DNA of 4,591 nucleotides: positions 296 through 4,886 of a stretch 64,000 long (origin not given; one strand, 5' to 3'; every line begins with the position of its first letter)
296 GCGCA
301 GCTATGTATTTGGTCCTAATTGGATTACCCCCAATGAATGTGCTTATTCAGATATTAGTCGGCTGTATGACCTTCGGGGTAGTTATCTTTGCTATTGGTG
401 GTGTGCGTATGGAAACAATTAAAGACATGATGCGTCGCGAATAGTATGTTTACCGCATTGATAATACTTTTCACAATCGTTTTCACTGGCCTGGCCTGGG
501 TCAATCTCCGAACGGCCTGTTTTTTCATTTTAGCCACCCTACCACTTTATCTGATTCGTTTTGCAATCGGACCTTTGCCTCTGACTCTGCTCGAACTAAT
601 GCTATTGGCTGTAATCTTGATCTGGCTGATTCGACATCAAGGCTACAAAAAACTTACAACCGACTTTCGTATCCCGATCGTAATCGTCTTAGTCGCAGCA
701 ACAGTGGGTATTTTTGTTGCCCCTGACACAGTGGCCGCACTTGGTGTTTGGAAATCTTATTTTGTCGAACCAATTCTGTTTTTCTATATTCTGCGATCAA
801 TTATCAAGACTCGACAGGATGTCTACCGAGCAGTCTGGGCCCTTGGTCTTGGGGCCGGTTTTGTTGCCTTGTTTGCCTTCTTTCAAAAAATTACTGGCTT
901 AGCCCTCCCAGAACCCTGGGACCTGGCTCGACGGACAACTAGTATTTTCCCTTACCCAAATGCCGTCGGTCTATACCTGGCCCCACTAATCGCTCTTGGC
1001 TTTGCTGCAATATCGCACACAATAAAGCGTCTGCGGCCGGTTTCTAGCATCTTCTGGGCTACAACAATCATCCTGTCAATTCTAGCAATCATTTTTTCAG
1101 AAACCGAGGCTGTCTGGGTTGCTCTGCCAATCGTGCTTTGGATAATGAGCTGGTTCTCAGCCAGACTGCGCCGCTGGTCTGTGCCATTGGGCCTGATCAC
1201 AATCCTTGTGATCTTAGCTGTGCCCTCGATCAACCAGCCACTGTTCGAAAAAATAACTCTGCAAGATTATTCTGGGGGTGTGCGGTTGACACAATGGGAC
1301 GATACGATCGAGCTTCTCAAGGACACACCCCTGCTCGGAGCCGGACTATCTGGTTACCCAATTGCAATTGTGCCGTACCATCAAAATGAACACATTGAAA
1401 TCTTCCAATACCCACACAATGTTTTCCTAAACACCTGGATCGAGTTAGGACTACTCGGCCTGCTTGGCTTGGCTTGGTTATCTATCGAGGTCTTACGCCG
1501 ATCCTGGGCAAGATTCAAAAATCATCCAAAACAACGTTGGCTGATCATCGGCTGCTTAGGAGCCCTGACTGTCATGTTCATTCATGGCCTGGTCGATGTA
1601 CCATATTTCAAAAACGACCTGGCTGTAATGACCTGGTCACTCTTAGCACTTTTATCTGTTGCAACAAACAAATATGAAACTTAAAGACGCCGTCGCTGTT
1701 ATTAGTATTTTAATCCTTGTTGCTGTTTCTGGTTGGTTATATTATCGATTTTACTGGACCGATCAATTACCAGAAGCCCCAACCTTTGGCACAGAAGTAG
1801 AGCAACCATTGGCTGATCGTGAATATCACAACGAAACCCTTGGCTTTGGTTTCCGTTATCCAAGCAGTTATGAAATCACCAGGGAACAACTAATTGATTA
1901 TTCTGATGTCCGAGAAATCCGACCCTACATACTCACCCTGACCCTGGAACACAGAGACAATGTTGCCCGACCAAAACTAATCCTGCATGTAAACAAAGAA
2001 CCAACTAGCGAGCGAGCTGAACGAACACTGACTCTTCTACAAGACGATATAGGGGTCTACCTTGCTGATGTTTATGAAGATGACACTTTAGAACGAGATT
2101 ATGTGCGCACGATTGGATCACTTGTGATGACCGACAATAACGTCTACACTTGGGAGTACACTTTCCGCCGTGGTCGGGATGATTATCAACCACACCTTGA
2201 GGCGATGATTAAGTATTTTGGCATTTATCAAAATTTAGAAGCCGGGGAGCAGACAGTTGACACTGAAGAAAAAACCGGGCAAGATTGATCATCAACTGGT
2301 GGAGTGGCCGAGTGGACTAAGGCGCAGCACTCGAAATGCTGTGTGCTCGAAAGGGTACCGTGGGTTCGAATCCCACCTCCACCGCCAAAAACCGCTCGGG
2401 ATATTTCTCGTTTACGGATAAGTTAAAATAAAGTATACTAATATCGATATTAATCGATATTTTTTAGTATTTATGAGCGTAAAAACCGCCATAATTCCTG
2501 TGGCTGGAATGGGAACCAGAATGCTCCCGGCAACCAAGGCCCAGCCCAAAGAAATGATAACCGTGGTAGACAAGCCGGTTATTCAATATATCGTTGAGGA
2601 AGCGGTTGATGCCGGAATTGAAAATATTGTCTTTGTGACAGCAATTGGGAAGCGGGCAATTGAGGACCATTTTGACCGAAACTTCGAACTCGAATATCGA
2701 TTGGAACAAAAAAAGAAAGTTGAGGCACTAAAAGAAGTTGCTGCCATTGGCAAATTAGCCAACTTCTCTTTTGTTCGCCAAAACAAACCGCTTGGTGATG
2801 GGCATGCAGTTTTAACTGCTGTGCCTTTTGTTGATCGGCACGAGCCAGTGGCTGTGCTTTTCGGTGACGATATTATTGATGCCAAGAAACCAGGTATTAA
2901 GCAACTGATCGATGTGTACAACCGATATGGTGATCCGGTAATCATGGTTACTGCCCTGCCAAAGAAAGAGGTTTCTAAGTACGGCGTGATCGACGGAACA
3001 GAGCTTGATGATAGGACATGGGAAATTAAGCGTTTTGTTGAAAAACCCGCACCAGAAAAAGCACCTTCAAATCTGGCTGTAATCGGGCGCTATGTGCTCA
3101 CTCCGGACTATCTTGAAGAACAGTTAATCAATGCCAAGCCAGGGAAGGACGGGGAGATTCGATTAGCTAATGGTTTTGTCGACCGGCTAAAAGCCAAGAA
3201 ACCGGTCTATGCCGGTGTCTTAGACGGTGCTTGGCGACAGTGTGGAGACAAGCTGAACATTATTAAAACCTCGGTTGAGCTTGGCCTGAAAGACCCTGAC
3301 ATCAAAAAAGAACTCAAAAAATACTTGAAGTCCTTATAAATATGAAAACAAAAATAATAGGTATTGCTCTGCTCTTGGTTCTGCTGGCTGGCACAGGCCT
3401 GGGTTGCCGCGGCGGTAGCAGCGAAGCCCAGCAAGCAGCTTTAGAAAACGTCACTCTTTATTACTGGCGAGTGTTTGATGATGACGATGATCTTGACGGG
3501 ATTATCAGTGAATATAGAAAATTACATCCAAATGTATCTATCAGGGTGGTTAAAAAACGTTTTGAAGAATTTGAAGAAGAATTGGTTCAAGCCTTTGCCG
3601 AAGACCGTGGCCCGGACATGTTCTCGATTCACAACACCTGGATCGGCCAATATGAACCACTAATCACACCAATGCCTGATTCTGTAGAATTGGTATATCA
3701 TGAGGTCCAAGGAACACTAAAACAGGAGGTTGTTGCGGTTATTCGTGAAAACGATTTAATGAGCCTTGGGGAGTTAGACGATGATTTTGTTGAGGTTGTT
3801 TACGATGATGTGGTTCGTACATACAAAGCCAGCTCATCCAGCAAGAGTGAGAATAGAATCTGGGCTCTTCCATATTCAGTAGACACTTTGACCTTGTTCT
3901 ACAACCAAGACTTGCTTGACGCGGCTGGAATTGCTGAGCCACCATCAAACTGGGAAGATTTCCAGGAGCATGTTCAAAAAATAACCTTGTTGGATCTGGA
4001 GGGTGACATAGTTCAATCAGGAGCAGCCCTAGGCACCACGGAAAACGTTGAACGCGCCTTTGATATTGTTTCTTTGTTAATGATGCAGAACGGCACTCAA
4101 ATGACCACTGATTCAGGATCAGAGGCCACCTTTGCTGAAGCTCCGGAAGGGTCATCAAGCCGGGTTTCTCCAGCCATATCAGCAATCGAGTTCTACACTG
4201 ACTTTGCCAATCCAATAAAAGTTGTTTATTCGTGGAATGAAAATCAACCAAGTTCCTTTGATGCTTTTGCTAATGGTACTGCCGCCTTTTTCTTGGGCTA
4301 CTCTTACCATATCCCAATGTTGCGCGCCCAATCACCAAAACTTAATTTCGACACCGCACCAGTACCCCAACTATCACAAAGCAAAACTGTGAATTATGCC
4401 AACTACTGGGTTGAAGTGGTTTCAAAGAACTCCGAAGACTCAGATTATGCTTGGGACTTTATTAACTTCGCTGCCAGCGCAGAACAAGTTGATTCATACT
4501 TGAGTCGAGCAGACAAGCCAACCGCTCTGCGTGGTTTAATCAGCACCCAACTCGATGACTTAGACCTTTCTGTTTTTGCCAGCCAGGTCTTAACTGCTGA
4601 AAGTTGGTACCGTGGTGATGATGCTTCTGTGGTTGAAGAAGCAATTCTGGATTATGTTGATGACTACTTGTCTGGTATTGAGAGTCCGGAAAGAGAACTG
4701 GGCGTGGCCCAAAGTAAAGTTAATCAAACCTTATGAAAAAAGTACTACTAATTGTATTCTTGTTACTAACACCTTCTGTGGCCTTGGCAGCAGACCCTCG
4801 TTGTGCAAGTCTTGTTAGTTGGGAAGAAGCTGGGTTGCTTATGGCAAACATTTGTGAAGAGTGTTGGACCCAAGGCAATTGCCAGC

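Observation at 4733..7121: Tandem array of five TrbC/VirB2-like pilin paralogs, first one with Cys-rich C-terminal module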

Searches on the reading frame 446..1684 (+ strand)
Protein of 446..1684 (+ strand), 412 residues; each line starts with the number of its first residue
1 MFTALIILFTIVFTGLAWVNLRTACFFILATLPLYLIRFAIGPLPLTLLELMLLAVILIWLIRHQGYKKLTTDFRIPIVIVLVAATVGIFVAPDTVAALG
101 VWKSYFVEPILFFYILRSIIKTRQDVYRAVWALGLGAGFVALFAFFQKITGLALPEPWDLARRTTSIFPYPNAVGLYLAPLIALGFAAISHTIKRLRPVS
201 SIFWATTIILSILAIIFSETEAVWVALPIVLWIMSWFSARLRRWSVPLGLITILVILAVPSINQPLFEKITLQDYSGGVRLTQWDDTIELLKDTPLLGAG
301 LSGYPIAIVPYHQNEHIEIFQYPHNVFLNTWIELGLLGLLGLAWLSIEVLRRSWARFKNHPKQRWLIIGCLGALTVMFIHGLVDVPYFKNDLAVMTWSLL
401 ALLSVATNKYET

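Call 7: search_protein_families(library=pfam, proteins=[window:446-1684:+], max_evalue=0.001)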
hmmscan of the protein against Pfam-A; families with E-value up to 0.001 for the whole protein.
window:446-1684:+ (412 aa): 1 family
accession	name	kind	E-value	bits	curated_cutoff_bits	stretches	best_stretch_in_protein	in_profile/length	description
PF04932.20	Wzy_C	-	2.2e-21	76.7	31.7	1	207-342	2-148/149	O-Antigen ligase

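Call 91: search_protein_families(library=ncbifam, proteins=[window:446-1684:+], max_evalue=0.001)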
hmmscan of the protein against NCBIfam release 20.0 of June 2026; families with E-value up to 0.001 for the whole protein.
window:446-1684:+ (412 aa): 1 family
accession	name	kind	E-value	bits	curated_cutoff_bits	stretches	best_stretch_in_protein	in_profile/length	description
TIGR00947.1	2A73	equivalog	9e-22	77.6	366.4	1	29-406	21-422/425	IctB family putative bicarbonate transporter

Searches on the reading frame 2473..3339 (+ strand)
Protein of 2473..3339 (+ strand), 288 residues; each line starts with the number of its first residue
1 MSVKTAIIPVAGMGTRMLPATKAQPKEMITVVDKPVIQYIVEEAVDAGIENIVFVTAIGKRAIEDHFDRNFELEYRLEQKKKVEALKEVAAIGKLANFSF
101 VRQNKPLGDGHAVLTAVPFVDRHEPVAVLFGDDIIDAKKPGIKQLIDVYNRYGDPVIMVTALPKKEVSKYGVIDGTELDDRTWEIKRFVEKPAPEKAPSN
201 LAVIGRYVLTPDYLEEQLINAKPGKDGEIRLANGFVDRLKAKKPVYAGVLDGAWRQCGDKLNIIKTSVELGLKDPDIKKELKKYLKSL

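Call 7: search_protein_families(library=pfam, proteins=[window:2473-3339:+], max_evalue=0.001)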
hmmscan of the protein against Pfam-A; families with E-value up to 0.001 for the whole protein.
window:2473-3339:+ (288 aa): 2 families
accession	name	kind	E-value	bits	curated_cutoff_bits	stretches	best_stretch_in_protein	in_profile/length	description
PF00483.29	NTP_transferase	-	5.1e-31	108.5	21.2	1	6-265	2-237/245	Nucleotidyl transferase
PF12804.13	NTP_transf_3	-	3.2e-05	24.6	27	1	6-160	1-122/160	MobA-like NTP transferase domain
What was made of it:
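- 2473..3339 (+): galU-like UTP-glucose-1-phosphate uridylyltransferase gene, ending 2 nt before the SBP gene. Probably the first gene of the same transcription unit. Pfam NTP_transferase at 108.5 bits (call 7).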

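Call 91: search_protein_families(library=ncbifam, proteins=[window:2473-3339:+], max_evalue=0.001)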
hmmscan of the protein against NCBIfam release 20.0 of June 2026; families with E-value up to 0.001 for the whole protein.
window:2473-3339:+ (288 aa): 31 families (the best 25 are shown)
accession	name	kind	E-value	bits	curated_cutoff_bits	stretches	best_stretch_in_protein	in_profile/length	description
TIGR01099.1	galU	equivalog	8e-95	317.3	326.8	1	3-266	1-261/261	UTP--glucose-1-phosphate uridylyltransferase GalU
NF009928.0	PRK13389.1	equivalog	1.5e-65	221.3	548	1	2-286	7-295/302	UTP--glucose-1-phosphate uridylyltransferase GalU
NF007516.0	PRK10122.1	equivalog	2.8e-56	190.9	534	1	5-285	5-291/297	UTP--glucose-1-phosphate uridylyltransferase GalF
TIGR01105.1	galF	equivalog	1.3e-52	178.9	659.2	1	4-276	4-282/297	GalU regulator GalF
TIGR03992.1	Arch_glmU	subfamily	6.1e-32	111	292.1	1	5-266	2-223/393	bifunctional sugar-1-phosphate nucleotidylyltransferase/acetyltransferase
TIGR01208.1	rmlA_long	equivalog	1.6e-29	103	320.25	1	6-269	2-233/353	glucose-1-phosphate thymidylyltransferase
NF041313.1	UDPGP_AglF_Halo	equivalog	1.6e-24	86.7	400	2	6-72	3-69/234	UTP--glucose-1-phosphate uridylyltransferase AglF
TIGR02091.1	glgC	equivalog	4e-14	52.5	424.9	1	6-259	3-248/364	glucose-1-phosphate adenylyltransferase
NF052502.1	man1P_GTase_Rv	exception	3.1e-13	49.3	440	1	6-92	3-89/352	mannose-1-phosphate guanylyltransferase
NF041173.1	Sug_nt_acttase_Thmprot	equivalog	4.9e-13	48.8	600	1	6-267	3-224/405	bifunctional sugar-1-phosphate nucleotidylyltransferase/acetyltransferase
NF003670.0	PRK05293.1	equivalog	3.7e-12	45.9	470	1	6-270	7-258/382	glucose-1-phosphate adenylyltransferase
TIGR01173.1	glmU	equivalog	4.4e-12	45.6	366.85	1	6-174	3-139/452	bifunctional UDP-N-acetylglucosamine diphosphorylase/glucosamine-1-phosphate N-acetyltransferase GlmU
NF010935.0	PRK14355.1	equivalog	9.7e-12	44.2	718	1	4-79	4-76/459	bifunctional UDP-N-acetylglucosamine diphosphorylase/glucosamine-1-phosphate N-acetyltransferase GlmU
TIGR01207.1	rmlA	equivalog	1.4e-11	44.1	360.65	1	7-231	3-196/286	glucose-1-phosphate thymidylyltransferase RfbA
NF010934.1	PRK14354.1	equivalog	2.7e-11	42.7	450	2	6-86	2-79/447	bifunctional UDP-N-acetylglucosamine diphosphorylase/glucosamine-1-phosphate N-acetyltransferase GlmU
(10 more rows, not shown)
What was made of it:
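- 2473..3339 (+): NCBIfam TIGR01099 galU at E 8e-95, 317.3 bits against a cut-off of 326.8 (call 91).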

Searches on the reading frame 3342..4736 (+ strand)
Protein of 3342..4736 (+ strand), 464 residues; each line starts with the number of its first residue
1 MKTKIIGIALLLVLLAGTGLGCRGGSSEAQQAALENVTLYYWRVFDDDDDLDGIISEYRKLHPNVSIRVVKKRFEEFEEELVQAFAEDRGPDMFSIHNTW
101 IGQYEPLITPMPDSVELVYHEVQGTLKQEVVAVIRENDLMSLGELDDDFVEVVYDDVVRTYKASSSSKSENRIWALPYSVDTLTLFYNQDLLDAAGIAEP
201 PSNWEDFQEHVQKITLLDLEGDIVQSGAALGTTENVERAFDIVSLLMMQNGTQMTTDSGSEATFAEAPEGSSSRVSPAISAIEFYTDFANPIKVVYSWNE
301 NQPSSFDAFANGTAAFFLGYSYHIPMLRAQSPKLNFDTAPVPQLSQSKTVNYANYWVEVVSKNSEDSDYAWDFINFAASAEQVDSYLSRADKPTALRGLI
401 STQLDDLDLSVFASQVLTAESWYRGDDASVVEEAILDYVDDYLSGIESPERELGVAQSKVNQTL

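Call 3: search_protein_families(library=pfam, proteins=[window:3342-4736:+], max_evalue=0.1)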
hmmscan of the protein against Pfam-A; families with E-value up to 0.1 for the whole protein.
window:3342-4736:+ (464 aa): 2 families
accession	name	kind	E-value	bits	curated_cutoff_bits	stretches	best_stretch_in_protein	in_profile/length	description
PF01547.30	SBP_bac_1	-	2.2e-25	90.7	26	1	51-382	10-305/307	Bacterial extracellular solute-binding protein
PF13416.11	SBP_bac_8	-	1.9e-23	84.1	27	1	54-384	2-250/279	Bacterial extracellular solute-binding protein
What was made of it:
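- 3342..4736 (+): SBP_bac_1-family (carbohydrate-type) solute-binding lipoprotein gene. Its TGA stop overlaps the ATG of P1 (ATGA), so the two are probably translationally coupled. Pfam SBP_bac_1 at 90.7 bits and SBP_bac_8 at 84.1 bits (call 3).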

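Call 52: search_solved_structures(query=window:3342-4736:+, max_evalue=0.001)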
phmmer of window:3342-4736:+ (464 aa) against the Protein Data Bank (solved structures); distinct sequences matched with E-value up to 0.001: 27.
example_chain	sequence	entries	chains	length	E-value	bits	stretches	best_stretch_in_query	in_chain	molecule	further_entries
1eu8_A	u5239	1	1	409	5.9e-14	55.1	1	163-379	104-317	TREHALOSE/MALTOSE BINDING PROTEIN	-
4r9f_A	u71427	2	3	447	1.9e-13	53.5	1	156-384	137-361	MBP1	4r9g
3uor_A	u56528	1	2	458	3.5e-12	49.3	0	25-111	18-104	ABC transporter sugar binding protein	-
4qrz_A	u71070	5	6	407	1.2e-10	44.2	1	169-256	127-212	ABC-TYPE SUGAR TRANSPORTER | ABC transporter, substrate binding protein (Sugar)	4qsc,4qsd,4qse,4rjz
5ci5_A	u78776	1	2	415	7.3e-10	41.6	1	174-383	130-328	Extracellular solute-binding protein family 1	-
8art_A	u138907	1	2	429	4.1e-07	32.6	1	168-210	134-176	Putative secreted maltose-binding protein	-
9xf5_A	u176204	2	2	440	5.7e-07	32.1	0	25-108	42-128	ABC transporter substrate-binding protein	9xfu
3k01_A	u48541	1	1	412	8.2e-07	31.6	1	160-202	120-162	Acarbose/maltose binding protein GacH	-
3jzj_A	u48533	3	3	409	1.2e-06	31.1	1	160-202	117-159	Acarbose/maltose binding protein GacH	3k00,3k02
6rjy_A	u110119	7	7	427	3.9e-06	29.4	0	152-353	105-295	Arabino-oligosaccharids-binding protein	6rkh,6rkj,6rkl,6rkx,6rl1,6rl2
4zs9_A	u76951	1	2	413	5.7e-06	28.8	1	150-394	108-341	Sugar binding protein of ABC transporter system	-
4zza_A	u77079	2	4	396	5.9e-06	28.8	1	150-394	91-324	Sugar binding protein of ABC transporter system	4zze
5f7v_A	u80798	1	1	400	1.6e-05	27.3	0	22-104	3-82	Lmo0181 protein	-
5z6b_A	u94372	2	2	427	2e-05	27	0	165-209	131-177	Putative ABC transporter substrate-binding protein YesO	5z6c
8jbg_B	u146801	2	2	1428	2.3e-05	26.8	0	21-102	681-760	Neuromedin-K receptor (NK3R-pFastbac1) | NK3R-pFastbac1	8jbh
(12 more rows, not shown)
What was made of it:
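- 3342..4736 (+): Nearest solved relatives are sugar-binding proteins, e.g. 1eu8 trehalose/maltose-binding protein at E 6e-14 (call 52).
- Its nearest solved relatives are sugar SBPs (call 52).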

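Call 79: find_related_loci(query=A7, collection=metagenome_contigs, flank=6000)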
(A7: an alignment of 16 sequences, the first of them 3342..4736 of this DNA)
Query A7 (464 aa) in metagenome_contigs; peptide patterns used: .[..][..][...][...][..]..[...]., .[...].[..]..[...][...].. (x = any residue, [..] = any of these).
600 stretches matched a pattern (row limit reached: there are more); 588 encode a relative of the query (tblastn E <= 1e-3); the best 80 are kept; 80 distinct loci.
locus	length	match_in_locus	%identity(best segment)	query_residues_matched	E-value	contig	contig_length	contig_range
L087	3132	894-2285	68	1-464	0e+0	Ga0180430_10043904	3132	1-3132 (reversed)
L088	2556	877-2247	55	1-464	1e-179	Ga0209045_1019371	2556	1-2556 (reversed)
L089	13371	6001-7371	56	1-464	1e-165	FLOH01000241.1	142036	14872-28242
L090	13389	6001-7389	54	1-464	6e-164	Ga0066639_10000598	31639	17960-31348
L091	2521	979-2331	55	8-464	2e-174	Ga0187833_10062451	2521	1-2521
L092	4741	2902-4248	53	5-464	2e-166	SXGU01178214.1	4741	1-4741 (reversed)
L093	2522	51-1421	55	1-464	2e-173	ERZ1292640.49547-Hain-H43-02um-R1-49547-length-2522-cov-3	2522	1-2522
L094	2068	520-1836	54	19-464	1e-174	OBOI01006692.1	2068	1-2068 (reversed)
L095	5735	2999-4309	57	19-462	4e-163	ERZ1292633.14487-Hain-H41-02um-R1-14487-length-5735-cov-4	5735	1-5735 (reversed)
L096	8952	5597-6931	54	19-464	2e-159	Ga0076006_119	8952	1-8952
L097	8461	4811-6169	54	10-464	3e-158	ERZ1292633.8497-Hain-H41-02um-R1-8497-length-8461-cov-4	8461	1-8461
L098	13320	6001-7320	55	19-464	6e-158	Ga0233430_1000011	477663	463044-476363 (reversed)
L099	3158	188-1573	51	1-464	6e-166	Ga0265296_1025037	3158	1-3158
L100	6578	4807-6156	53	8-464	3e-157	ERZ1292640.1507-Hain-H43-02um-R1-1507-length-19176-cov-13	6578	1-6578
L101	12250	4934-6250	55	19-464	3e-156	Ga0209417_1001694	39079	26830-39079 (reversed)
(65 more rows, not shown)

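Call 91: search_protein_families(library=ncbifam, proteins=[window:3342-4736:+], max_evalue=0.001)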
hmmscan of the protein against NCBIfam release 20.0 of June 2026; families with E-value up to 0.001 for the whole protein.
window:3342-4736:+ (464 aa): 2 families
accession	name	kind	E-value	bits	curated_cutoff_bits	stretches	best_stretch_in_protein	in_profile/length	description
NF053763.1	ABCarbgalBndGanS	equivalog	7.9e-10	38.1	700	1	157-212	120-177/420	galactooligosaccharide ABC transporter substrate-binding protein GanS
NF007011.0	PRK09474.1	equivalog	4e-06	25.9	291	0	167-209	123-160/396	maltose/maltodextrin ABC transporter substrate-binding protein MalE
